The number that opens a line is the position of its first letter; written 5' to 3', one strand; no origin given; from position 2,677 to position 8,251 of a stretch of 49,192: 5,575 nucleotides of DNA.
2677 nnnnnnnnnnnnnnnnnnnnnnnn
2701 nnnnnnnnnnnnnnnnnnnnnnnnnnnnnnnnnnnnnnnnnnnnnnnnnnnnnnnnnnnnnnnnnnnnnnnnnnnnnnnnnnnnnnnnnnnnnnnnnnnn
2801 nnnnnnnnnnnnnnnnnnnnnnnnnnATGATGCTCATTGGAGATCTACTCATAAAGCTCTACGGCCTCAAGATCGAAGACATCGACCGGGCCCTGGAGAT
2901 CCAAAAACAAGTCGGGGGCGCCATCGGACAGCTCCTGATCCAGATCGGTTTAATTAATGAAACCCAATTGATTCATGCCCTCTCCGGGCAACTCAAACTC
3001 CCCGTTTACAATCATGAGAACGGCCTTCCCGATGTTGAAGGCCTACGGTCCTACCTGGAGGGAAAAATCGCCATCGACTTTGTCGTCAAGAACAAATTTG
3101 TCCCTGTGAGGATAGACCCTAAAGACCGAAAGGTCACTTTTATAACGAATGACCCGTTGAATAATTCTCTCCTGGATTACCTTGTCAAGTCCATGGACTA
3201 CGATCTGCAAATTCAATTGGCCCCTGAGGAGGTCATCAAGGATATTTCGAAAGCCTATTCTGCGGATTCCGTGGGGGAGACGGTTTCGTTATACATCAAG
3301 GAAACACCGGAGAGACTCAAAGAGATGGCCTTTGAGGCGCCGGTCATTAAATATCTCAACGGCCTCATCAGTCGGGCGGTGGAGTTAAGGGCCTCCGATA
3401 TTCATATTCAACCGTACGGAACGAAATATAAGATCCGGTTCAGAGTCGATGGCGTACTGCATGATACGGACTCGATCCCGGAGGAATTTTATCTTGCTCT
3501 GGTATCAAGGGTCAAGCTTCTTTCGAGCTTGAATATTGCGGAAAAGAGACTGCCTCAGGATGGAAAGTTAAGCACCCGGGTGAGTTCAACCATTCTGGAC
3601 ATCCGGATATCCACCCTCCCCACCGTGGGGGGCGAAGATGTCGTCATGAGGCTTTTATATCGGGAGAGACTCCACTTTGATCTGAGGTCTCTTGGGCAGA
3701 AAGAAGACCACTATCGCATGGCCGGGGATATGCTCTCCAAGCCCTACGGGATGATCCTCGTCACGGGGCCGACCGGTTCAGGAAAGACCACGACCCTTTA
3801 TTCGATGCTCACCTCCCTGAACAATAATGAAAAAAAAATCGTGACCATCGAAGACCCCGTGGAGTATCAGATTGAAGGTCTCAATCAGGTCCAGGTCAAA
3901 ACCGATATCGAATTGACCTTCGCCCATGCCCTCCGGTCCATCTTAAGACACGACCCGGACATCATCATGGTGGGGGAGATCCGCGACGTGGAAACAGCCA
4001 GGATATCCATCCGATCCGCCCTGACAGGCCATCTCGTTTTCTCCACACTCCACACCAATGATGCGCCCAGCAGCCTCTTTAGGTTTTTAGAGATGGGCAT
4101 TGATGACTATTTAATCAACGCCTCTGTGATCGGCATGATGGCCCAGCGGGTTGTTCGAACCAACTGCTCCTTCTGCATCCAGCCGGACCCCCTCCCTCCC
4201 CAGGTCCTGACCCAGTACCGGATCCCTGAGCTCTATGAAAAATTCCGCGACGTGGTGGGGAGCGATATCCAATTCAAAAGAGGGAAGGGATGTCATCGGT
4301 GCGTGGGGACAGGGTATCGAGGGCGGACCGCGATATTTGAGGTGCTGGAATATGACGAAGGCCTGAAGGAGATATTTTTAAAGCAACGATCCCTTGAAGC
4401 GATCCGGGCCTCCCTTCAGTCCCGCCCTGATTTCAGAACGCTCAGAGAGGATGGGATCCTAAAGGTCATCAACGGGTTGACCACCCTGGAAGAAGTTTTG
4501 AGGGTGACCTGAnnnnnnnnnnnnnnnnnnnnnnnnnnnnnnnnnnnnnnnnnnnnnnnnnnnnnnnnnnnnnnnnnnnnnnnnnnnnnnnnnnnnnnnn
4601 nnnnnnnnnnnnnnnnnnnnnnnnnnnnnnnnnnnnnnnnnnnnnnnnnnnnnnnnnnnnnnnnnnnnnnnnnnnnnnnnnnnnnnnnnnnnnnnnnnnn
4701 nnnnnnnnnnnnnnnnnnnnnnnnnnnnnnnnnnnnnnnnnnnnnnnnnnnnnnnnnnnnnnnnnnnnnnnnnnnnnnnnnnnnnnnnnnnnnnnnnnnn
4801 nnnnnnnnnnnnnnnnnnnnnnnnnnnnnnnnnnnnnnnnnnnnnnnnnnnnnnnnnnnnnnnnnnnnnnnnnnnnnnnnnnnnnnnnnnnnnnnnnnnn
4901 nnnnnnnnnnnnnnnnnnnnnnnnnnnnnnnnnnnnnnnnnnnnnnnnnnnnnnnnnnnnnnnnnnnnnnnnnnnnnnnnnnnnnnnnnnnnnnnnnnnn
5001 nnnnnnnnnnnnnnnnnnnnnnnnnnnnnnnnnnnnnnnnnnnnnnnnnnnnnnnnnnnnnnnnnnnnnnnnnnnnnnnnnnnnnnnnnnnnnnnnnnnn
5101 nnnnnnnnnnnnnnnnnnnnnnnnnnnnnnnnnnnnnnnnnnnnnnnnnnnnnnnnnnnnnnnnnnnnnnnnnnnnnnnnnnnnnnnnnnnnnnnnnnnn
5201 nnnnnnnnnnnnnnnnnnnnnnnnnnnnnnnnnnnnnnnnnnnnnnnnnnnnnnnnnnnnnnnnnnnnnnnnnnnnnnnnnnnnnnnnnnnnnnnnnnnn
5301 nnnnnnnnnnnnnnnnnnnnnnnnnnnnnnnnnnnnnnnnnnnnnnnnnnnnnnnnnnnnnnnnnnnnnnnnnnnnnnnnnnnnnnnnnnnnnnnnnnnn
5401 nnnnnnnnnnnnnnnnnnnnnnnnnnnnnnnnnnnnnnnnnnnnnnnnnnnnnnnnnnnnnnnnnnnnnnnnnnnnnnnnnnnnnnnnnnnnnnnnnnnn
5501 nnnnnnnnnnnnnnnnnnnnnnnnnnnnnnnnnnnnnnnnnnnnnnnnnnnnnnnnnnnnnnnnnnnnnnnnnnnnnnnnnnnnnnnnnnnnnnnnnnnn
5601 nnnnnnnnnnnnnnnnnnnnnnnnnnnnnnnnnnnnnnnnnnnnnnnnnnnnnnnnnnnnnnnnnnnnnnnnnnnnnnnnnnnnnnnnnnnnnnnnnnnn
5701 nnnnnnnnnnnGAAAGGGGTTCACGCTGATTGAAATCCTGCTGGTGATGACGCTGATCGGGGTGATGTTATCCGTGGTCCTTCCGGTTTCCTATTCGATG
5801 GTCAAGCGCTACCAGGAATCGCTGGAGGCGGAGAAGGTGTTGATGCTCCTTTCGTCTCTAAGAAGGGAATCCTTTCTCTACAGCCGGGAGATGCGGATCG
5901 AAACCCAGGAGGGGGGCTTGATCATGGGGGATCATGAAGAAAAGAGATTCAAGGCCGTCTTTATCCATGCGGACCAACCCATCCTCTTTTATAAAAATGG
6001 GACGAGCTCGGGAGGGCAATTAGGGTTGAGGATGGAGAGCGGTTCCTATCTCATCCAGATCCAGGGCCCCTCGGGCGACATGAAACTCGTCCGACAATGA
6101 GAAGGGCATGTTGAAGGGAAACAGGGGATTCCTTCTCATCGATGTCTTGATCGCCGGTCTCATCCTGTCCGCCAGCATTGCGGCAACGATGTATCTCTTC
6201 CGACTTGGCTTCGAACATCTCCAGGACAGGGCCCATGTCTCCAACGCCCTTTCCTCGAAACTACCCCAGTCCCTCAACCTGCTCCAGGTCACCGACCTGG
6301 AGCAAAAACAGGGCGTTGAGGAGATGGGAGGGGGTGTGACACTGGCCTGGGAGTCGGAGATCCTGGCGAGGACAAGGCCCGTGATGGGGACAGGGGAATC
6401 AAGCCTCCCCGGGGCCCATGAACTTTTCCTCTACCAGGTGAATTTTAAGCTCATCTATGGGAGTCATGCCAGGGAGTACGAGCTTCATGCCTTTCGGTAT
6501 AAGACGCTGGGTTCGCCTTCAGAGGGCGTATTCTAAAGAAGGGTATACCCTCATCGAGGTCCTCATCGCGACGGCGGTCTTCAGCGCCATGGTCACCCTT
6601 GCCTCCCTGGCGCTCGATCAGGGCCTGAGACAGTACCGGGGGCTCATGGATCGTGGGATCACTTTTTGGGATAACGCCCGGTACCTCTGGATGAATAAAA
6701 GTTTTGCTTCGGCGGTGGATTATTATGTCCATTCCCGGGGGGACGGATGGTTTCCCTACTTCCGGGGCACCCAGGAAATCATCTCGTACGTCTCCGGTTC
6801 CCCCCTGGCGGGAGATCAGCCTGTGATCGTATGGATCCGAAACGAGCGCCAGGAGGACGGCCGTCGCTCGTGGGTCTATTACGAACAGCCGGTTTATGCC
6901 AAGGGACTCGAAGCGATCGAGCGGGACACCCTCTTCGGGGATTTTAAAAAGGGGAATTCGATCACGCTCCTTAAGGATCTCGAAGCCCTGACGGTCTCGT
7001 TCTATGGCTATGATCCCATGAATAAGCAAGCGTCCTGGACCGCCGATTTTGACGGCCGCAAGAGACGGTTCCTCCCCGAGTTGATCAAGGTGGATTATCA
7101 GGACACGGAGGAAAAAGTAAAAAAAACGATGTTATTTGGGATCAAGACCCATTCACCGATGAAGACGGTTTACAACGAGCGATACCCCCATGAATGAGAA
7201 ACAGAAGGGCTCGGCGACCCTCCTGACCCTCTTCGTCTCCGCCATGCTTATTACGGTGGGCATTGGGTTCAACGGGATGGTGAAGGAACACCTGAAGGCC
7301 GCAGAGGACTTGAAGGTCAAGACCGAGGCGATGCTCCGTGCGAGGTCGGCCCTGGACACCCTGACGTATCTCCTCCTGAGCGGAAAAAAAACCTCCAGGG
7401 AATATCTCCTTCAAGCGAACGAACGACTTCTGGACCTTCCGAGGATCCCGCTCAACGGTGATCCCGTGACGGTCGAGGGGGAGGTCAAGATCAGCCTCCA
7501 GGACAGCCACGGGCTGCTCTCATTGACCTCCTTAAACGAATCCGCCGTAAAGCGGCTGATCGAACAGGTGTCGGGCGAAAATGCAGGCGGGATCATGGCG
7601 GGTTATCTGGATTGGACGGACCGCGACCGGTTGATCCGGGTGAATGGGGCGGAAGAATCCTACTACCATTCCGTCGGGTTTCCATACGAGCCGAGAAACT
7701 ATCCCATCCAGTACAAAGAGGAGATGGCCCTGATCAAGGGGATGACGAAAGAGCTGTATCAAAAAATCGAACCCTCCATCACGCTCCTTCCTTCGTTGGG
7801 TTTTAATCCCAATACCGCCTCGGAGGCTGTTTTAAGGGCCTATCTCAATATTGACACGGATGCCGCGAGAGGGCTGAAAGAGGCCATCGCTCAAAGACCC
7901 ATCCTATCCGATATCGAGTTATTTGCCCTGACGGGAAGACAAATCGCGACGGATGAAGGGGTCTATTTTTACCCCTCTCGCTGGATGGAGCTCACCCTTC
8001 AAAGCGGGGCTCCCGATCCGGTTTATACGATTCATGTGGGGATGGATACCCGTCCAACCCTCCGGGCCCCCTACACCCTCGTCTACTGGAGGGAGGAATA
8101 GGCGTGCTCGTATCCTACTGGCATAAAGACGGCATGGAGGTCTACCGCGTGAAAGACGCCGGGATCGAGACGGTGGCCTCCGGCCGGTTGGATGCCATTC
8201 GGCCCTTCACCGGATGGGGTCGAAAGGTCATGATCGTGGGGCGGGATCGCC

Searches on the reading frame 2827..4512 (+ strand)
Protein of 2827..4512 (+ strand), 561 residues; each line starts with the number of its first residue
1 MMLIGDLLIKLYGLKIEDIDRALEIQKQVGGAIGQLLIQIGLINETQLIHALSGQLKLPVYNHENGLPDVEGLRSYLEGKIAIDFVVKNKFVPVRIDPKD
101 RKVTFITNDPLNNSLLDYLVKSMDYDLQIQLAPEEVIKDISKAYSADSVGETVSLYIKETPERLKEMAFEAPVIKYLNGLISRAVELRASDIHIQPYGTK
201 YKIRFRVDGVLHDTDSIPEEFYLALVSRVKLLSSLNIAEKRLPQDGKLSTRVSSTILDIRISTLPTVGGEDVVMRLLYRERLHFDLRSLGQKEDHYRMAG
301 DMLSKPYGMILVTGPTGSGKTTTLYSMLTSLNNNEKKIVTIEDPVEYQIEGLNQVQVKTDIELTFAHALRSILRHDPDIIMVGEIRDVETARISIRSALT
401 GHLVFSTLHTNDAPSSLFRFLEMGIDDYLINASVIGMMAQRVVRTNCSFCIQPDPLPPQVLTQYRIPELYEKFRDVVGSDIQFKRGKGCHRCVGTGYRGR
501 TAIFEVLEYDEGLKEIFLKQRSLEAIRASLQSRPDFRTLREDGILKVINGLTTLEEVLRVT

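Call 8: search_protein_families(library=pfam, proteins=[window:2827-4512:+], max_evalue=0.001)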
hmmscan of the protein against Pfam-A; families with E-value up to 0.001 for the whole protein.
window:2827-4512:+ (561 aa): 5 families
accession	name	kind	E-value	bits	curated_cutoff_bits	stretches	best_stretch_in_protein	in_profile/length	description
PF00437.27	T2SSE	-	2.8e-129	431.4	24.9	1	170-559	5-370/370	Type II/IV secretion system protein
PF05157.20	MshEN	-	9.9e-06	25.9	23.1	1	79-140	20-79/90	MshEN domain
PF25199.1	nSTAND_NTPase5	-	9.8e-05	22.6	34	1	305-349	39-84/145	Novel STAND NTPase 5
PF13401.12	AAA_22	-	0.0001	23.1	27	1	308-348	6-46/130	AAA domain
PF20720.3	nSTAND3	-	0.0002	21.5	27.2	1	295-346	6-56/155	Novel STAND NTPase 3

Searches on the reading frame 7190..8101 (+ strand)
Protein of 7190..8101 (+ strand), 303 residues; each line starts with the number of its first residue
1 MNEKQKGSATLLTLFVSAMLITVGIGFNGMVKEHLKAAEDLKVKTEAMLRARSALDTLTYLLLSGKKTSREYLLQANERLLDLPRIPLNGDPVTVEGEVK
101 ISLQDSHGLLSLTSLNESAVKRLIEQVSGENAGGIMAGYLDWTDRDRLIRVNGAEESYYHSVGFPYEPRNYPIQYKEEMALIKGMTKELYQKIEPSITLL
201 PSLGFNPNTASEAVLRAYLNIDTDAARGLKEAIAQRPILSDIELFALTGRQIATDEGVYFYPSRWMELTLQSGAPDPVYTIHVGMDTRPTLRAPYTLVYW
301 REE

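Call 8: search_protein_families(library=pfam, proteins=[window:7190-8101:+], max_evalue=0.001)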
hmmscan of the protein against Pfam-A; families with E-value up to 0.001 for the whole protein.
window:7190-8101:+ (303 aa): 1 family
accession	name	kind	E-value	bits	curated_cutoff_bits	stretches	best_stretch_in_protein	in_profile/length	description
PF21687.3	T2SSK_1st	-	1.4e-17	64.8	26.2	1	116-201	19-106/107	Type II secretion system (T2SS), protein K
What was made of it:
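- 5708..8101 (+): Minor pseudopilins: H-like (5708-6100), I-like (6108-6536), J-like (6457-7197) and GspK (7190-8101). Pfam N_methyl and T2SSK_1st 1.4e-17 (call 8).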
